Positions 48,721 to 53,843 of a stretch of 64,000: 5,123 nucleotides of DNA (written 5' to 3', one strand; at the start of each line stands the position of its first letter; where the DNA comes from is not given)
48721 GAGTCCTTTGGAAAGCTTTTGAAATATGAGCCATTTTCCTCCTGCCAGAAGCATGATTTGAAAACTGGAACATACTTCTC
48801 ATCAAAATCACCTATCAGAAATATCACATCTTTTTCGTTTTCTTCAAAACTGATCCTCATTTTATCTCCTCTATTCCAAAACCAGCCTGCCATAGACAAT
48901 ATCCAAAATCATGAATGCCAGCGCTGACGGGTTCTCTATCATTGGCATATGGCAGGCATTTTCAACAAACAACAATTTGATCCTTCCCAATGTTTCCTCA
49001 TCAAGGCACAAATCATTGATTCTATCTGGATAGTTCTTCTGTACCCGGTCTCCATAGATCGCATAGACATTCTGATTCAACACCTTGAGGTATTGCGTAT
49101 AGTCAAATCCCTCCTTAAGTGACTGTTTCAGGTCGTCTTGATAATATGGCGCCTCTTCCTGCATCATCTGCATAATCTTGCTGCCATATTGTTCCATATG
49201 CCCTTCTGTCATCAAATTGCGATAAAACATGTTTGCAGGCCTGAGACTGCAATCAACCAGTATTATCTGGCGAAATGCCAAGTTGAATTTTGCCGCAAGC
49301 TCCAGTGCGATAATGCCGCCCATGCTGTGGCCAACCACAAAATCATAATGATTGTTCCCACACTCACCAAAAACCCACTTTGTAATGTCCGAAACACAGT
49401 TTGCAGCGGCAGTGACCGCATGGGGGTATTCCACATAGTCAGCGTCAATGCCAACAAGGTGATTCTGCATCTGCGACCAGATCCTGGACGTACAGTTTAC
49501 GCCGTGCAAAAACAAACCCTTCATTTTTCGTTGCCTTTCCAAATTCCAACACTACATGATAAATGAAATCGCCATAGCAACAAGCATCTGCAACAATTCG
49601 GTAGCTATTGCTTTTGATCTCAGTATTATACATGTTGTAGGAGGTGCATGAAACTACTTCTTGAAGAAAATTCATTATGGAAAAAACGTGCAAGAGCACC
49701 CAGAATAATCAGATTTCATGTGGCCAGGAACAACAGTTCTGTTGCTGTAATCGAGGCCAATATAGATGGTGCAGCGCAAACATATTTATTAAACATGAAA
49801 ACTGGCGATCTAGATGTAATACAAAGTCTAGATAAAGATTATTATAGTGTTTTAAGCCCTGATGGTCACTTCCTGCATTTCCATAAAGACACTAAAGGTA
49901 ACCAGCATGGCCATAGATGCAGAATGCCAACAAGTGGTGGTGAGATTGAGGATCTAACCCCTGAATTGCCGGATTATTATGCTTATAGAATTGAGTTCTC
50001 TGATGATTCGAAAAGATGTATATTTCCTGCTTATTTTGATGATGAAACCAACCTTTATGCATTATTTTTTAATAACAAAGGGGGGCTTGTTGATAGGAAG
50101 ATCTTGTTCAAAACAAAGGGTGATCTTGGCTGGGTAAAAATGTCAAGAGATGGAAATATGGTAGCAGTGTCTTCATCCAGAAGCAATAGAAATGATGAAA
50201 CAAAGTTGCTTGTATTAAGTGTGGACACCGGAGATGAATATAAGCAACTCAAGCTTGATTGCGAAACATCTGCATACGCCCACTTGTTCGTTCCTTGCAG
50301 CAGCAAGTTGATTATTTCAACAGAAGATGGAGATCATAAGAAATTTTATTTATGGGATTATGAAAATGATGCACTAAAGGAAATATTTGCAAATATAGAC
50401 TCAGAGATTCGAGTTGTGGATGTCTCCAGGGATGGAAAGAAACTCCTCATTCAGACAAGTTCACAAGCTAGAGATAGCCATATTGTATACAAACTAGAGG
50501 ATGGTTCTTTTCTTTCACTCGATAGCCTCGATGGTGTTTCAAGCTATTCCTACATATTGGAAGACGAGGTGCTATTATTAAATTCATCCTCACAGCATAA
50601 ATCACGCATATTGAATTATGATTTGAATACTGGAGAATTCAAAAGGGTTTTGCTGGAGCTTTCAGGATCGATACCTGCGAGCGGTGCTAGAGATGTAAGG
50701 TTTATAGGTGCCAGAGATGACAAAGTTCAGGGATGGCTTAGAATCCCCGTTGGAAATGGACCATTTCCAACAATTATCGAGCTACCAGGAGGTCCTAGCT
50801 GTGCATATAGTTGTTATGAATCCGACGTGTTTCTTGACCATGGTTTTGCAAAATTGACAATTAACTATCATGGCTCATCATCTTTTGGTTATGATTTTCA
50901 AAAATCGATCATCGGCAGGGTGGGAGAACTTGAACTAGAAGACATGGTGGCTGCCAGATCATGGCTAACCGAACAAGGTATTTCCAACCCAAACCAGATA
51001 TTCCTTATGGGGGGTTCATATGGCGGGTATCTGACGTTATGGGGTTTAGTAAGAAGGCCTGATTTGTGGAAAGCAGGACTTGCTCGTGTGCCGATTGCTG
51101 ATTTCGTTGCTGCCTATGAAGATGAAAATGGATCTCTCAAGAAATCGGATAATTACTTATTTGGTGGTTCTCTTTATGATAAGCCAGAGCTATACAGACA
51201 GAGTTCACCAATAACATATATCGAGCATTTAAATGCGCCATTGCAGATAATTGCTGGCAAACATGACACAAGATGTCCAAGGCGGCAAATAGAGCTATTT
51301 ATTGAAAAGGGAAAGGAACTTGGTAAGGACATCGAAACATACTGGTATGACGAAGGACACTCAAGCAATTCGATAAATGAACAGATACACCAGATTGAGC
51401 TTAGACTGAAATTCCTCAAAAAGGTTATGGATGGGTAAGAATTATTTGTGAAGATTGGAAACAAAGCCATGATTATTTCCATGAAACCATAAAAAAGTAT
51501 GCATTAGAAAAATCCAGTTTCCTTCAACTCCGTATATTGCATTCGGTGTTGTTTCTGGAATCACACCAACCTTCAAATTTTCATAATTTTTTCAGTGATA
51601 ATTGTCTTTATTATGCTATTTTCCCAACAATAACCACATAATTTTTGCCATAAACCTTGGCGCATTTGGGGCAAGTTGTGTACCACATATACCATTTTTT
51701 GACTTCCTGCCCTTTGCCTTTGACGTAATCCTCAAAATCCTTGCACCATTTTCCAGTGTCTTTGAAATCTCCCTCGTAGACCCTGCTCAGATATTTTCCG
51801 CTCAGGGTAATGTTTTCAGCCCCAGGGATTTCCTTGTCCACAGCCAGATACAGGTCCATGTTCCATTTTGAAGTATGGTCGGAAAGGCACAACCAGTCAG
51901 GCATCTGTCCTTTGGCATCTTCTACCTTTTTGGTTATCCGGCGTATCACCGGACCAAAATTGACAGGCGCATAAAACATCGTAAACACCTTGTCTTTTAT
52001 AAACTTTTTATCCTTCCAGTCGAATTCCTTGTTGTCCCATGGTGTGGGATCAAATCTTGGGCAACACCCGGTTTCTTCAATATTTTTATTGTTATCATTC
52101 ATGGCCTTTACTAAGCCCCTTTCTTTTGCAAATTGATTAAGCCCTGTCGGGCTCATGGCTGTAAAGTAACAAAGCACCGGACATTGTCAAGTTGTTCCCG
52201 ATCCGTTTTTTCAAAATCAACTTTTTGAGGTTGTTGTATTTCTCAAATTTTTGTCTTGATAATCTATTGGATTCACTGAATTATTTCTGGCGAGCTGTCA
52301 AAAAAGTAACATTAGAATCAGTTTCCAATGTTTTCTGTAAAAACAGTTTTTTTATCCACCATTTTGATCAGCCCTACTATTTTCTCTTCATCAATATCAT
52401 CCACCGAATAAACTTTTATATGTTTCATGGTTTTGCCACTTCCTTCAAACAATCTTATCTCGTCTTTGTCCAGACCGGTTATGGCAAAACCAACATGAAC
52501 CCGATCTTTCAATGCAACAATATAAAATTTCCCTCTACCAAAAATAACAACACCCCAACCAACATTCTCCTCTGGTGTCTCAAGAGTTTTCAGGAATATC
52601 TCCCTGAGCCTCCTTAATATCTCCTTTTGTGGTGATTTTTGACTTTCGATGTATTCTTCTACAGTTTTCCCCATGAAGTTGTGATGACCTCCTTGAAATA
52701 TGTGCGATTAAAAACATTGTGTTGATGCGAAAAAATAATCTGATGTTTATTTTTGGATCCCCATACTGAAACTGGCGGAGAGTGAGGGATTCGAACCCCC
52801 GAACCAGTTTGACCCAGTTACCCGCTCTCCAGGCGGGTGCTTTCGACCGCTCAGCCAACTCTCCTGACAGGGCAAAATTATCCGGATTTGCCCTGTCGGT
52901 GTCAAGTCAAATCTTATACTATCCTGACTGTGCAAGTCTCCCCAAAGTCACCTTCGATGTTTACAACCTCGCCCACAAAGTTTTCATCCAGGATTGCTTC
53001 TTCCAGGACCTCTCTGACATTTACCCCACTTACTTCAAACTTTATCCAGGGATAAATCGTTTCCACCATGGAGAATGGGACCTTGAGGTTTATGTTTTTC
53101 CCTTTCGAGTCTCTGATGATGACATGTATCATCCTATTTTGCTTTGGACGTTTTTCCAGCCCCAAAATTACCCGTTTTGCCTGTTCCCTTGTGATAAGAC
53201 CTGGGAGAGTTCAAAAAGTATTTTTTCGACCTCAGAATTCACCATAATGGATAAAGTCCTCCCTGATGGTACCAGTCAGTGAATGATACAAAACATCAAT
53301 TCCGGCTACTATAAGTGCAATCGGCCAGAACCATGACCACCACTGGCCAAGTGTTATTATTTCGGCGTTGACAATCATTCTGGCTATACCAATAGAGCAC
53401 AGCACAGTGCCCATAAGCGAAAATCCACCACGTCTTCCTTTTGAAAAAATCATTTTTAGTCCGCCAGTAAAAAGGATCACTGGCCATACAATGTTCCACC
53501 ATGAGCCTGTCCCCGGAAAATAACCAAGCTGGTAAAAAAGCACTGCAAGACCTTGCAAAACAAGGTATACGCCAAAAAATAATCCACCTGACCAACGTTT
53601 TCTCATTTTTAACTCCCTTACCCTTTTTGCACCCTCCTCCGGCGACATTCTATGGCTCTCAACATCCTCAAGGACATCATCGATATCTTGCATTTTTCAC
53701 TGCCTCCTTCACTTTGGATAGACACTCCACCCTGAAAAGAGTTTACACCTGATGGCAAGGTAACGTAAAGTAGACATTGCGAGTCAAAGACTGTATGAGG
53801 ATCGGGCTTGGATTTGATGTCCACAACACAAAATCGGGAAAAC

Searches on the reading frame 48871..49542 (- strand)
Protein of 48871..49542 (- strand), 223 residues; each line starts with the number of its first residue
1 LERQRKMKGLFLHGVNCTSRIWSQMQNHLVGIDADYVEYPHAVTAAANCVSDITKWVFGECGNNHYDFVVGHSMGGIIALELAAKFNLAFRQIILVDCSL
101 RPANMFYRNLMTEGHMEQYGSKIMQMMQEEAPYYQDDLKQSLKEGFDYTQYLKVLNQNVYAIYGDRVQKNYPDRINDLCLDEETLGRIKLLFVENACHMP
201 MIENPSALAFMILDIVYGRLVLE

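Call 10: search_protein_families(library=pfam, proteins=[window:48871-49542:-], max_evalue=0.001)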
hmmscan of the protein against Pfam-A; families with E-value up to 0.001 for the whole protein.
window:48871-49542:- (223 aa): 5 families
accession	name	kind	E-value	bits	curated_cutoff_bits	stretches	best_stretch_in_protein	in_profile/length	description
PF12697.13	Abhydrolase_6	-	1.1e-06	29.9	26.3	1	10-111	2-107/217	Alpha/beta hydrolase family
PF00561.26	Abhydrolase_1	-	9.9e-06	25.8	25.8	1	69-106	73-115/245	alpha/beta hydrolase fold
PF12146.15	Hydrolase_4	-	0.00023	21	27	1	68-111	79-118/239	Serine aminopeptidase, S33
PF00975.26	Thioesterase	-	0.00033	21.4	26.4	1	13-99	7-103/226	Thioesterase domain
PF00756.26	Esterase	-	0.00082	19.7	22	1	67-109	117-159/251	Putative esterase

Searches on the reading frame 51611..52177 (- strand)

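Call 10: search_protein_families(library=pfam, proteins=[window:51611-52177:-], max_evalue=0.001)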
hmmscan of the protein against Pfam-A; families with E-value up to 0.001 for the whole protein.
window:51611-52177:- (188 aa): 1 family
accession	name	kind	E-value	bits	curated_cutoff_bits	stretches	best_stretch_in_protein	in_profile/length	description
PF20603.3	Bact_hydrolase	-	3.8e-71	238.6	27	1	31-187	3-160/160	Bacterial hydrolase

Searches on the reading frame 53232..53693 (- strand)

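Call 10: search_protein_families(library=pfam, proteins=[window:53232-53693:-], max_evalue=0.001)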
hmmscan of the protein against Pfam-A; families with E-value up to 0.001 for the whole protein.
window:53232-53693:- (153 aa): 2 families
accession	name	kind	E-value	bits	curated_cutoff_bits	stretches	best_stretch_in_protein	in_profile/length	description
PF22570.1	LiaF-TM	-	2.1e-09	38.5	27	1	39-138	1-94/98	LiaF transmembrane domain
PF18917.5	LiaI-LiaF-like_TM1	-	9.9e-07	29.2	27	1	94-135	3-42/42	LiaI-LiaF-like transmembrane region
